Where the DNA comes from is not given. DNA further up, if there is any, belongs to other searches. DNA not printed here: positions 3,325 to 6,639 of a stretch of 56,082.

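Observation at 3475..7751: Upf1/DNA2-like SF1B helicase with novel N-terminal domain, translationally coupled to an unknown wHTH/Pro-rich protein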

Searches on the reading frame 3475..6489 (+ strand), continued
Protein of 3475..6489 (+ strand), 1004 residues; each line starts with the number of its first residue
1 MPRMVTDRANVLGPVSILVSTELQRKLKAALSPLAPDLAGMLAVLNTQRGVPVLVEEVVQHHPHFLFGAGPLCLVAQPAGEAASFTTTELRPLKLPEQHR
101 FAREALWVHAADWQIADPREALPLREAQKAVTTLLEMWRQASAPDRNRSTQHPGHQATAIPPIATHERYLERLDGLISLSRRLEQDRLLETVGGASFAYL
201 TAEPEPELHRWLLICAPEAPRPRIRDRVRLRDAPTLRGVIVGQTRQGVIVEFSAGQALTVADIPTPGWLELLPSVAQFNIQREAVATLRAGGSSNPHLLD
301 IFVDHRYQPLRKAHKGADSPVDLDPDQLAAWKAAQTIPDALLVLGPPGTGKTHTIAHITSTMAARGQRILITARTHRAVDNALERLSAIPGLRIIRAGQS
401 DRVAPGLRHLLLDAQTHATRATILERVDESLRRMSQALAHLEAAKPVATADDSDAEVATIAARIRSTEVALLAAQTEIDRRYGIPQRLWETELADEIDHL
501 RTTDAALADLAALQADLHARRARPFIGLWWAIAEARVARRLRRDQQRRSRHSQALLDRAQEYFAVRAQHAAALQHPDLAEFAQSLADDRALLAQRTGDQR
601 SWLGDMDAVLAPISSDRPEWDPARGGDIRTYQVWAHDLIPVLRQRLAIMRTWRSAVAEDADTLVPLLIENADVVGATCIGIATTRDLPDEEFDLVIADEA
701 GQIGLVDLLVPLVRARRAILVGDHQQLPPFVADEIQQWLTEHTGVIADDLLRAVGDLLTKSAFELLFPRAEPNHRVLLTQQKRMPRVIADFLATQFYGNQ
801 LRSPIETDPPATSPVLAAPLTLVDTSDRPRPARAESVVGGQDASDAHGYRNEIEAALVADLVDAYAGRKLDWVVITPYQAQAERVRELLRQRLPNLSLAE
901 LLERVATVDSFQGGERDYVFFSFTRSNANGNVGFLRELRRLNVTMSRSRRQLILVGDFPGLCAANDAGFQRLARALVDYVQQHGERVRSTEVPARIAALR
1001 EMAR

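Call 90: search_solved_structures(query=window:3484-6486:+, max_evalue=1e-10)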
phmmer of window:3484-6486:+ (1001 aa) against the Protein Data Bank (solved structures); distinct sequences matched with E-value up to 1e-10: 24.
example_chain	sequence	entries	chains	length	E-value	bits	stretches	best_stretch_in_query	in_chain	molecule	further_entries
4b3f_X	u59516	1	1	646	2.4e-35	124.9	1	664-983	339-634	DNA-BINDING PROTEIN SMUBP-2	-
4b3g_A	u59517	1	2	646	3.1e-35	124.5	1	664-983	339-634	DNA-BINDING PROTEIN SMUBP-2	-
5eax_A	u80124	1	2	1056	1.6e-30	108.9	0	843-958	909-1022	DNA replication ATP-dependent helicase/nuclease DNA2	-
5eaw_A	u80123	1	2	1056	1.6e-30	108.9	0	843-958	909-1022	DNA replication ATP-dependent helicase/nuclease DNA2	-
5ean_A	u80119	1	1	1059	1.6e-30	108.9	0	843-958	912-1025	DNA replication ATP-dependent helicase/nuclease DNA2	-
2xzo_A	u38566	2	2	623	3.2e-27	98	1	664-956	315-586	REGULATOR OF NONSENSE TRANSCRIPTS 1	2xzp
2gjk_A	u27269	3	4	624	3.3e-27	98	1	664-956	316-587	Regulator of nonsense transcripts 1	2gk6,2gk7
6ej5_A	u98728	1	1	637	3.6e-27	97.8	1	664-956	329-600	Regulator of nonsense transcripts 1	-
2wjv_A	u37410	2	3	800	9e-27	96.5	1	664-956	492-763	REGULATOR OF NONSENSE TRANSCRIPTS 1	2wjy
9qwn_A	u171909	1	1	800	9.3e-27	96.5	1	664-956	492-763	Isoform 2 of Regulator of nonsense transcripts 1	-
8rd3_A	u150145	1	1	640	2.3e-26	95.2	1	664-957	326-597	ATP-dependent helicase NAM7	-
2xzl_A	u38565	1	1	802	5.1e-26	94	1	664-957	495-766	ATP-DEPENDENT HELICASE NAM7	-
9qdq_A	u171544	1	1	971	1.1e-25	93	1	664-957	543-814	ATP-dependent helicase NAM7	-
8ftm_A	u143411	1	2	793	4e-21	77.8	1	665-958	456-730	5'-3' RNA helicase-like protein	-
8fth_A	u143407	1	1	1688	7.6e-20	73.6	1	666-958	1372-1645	5'-3' RNA helicase-like protein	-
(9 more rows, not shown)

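Call 99: search_protein_families(library=pfam, proteins=[L015:2654-4129:+, L021:3319-7179:+, L021:1360-3315:+], max_evalue=0.001)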
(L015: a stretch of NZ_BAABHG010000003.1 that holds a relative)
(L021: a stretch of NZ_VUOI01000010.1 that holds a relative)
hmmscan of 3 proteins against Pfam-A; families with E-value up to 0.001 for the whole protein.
L015:2654-4129:+ (492 aa): 2 families
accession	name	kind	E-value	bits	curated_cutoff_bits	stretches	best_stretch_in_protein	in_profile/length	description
PF08357.16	SEFIR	-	2.7e-12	47.6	23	1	38-103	1-68/150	SEFIR domain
PF13676.11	TIR_2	-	2.1e-09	38.4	28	1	40-158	1-101/122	TIR domain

L021:3319-7179:+ (1287 aa): 11 families
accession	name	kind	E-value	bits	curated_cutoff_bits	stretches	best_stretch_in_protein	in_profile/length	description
PF13086.12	AAA_11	-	2.6e-42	145.8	27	1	632-1020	5-255/257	AAA domain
PF13087.12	AAA_12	-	7.4e-38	130.5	27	1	1039-1245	2-194/195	AAA domain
PF00069.31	Pkinase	-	5.1e-22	79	31.7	1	37-219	16-195/263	Protein kinase domain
PF13245.12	AAA_19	-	1e-15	58.5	25.1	1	633-1018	1-132/134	AAA domain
PF13604.12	AAA_30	-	4.2e-14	53.2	27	1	631-719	4-82/191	AAA domain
PF07714.23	PK_Tyr_Ser-Thr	-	4.4e-08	33.2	23.1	1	61-265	46-250/258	Protein tyrosine and serine/threonine kinase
PF00580.27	UvrD-helicase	-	3.4e-06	27.4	23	1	633-702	5-68/271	UvrD/REP helicase N-terminal domain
PF13191.12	AAA_16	-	3.8e-05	24.7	32.6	1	639-782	19-124/167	AAA ATPase domain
PF01443.25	Viral_helicase1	-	4.3e-05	23.9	21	0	973-1020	53-102/228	Viral superfamily 1 RNA helicase core domain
PF25199.1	nSTAND_NTPase5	-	9.5e-05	22.7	34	1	639-691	36-89/145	Novel STAND NTPase 5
PF06293.20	Kdo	-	0.00097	19.1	21.3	0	119-170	116-167/207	Lipopolysaccharide kinase (Kdo/WaaP) family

L021:1360-3315:+ (652 aa): 2 families
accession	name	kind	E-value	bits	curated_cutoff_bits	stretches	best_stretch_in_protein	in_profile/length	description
PF00069.31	Pkinase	-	8.4e-10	38.9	31.7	1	420-644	27-257/263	Protein kinase domain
PF07714.23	PK_Tyr_Ser-Thr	-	2.4e-08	34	23.1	1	427-602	33-213/258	Protein tyrosine and serine/threonine kinase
